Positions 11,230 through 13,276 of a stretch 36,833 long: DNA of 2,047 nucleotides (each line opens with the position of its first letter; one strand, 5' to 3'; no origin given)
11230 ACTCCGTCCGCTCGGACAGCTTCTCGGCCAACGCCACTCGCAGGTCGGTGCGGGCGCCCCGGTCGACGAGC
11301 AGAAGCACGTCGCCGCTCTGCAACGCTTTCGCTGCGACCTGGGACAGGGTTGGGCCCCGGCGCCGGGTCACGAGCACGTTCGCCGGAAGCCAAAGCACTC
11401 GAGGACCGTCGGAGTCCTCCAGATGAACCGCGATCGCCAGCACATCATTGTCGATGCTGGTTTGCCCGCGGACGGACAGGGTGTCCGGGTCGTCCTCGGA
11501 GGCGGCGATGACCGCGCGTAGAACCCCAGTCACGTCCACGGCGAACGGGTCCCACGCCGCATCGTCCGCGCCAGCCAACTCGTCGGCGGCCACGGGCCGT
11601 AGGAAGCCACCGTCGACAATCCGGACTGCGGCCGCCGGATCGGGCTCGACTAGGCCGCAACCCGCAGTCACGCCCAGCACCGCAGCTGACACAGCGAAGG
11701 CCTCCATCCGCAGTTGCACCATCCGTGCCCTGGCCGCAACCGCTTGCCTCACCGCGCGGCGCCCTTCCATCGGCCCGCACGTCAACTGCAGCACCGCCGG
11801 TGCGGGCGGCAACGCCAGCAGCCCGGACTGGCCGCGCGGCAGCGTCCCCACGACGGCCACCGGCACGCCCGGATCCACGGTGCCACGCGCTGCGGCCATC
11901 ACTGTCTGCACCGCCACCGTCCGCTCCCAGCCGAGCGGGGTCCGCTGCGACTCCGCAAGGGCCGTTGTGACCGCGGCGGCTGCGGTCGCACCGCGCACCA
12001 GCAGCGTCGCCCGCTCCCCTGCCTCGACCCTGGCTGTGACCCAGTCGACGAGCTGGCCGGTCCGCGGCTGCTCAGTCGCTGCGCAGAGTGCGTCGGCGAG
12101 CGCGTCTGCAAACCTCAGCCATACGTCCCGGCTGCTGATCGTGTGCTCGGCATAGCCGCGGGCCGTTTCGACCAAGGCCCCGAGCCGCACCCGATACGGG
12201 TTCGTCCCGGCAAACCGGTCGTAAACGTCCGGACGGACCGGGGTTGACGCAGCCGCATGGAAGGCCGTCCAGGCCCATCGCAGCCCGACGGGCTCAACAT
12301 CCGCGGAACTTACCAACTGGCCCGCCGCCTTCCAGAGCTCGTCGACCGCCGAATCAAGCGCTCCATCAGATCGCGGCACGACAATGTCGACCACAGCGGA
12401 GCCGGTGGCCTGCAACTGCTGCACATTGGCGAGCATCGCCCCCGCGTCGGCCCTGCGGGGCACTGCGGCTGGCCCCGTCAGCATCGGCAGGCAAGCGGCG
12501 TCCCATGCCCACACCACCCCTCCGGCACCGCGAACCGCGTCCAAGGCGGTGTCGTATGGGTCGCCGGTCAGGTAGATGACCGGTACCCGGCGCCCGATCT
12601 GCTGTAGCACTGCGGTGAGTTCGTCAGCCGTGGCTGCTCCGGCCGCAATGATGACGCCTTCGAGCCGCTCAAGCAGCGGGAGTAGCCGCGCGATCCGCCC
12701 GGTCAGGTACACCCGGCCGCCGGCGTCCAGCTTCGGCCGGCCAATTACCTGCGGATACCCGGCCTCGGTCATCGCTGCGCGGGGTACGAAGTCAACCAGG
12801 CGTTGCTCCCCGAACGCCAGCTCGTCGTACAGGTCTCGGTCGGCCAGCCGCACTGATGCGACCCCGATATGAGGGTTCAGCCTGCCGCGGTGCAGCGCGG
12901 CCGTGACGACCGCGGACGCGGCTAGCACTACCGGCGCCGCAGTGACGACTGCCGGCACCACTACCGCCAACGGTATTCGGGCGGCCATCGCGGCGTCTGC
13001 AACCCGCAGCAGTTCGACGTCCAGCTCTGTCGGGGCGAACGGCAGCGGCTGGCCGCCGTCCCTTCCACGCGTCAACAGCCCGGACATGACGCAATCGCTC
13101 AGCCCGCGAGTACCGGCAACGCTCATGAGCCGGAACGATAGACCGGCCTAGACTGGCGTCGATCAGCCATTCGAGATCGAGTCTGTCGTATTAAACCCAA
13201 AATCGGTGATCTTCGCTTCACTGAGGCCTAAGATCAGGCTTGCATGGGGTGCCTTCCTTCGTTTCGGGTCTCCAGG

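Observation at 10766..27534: DISARM-like helicase+DUF1998 core combined with a beta-CASP nuclease and a giant STAND-type ATPase, with no methyltransferase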

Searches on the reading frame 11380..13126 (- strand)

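Call 102: search_protein_families(library=pfam, proteins=[window:11380-13126:-], max_evalue=10)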
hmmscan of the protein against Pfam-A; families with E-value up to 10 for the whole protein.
window:11380-13126:- (582 aa): 1 family
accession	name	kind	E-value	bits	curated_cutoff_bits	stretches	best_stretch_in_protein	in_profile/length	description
PF18064.7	CB_ParB_C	-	0.13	12.9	27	0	106-121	18-33/47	Centromere-binding protein ParB C-terminal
